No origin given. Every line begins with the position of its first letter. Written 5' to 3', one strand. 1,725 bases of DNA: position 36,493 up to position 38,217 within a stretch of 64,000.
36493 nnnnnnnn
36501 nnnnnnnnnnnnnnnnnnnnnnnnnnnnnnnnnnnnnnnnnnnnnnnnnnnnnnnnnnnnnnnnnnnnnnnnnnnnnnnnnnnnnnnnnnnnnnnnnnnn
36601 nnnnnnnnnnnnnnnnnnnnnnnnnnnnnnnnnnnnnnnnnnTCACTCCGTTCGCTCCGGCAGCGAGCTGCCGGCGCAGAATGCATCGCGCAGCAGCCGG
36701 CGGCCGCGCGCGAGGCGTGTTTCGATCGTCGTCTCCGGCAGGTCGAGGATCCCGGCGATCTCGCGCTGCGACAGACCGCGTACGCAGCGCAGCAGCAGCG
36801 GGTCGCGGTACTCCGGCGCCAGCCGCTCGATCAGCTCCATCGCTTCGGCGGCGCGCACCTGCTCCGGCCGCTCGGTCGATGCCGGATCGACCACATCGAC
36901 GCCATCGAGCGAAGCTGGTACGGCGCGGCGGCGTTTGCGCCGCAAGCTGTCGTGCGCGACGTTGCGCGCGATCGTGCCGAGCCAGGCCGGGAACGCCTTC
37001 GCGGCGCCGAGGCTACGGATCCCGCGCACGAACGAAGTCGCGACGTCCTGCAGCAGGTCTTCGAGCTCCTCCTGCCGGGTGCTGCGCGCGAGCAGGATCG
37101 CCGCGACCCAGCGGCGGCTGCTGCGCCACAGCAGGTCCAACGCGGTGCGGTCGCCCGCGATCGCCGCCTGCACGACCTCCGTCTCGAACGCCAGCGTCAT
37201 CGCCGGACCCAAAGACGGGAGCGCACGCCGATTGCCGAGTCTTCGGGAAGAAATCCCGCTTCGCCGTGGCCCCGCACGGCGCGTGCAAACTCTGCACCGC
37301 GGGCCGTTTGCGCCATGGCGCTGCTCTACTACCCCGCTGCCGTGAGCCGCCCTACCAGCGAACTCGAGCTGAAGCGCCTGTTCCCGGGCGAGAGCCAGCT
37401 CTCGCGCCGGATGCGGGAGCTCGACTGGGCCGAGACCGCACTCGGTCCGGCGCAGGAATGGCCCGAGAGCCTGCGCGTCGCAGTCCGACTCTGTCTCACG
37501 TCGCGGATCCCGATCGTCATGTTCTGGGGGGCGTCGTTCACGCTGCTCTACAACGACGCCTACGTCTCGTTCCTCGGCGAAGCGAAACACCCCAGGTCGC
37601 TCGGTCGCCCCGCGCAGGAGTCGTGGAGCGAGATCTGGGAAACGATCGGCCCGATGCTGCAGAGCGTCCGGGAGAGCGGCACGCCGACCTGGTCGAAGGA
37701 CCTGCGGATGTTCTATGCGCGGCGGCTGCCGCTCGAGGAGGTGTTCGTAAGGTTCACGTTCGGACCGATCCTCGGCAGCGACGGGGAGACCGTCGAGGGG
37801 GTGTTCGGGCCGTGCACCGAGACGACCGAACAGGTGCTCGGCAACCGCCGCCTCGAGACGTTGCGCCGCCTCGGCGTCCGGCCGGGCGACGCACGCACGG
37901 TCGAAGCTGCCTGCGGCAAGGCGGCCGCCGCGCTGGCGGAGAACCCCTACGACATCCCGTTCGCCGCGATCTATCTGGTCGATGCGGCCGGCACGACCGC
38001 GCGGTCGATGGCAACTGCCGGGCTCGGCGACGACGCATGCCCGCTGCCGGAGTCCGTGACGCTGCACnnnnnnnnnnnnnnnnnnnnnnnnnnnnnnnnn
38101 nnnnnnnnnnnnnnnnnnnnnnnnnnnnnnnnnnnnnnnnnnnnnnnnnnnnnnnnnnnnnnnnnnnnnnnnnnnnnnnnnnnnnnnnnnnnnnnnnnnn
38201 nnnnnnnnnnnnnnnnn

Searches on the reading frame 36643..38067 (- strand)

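Call 42: search_protein_families(library=pfam, proteins=[window:36643-38067:-], max_evalue=0.001)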
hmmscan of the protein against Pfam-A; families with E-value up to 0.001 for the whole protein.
window:36643-38067:- (474 aa): 4 families
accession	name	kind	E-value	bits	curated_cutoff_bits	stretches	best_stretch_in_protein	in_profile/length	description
PF08281.18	Sigma70_r4_2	-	7.8e-14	51.5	25.7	1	408-459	3-54/54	Sigma-70, region 4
PF04542.20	Sigma70_r2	-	1.6e-11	44.3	24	1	313-381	1-71/71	Sigma-70 region 2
PF07638.17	Sigma70_ECF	-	4.7e-06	27.1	21.1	1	296-460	5-180/185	ECF sigma factor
PF04545.22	Sigma70_r4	-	1.3e-05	25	24.1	1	413-460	2-49/50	Sigma-70, region 4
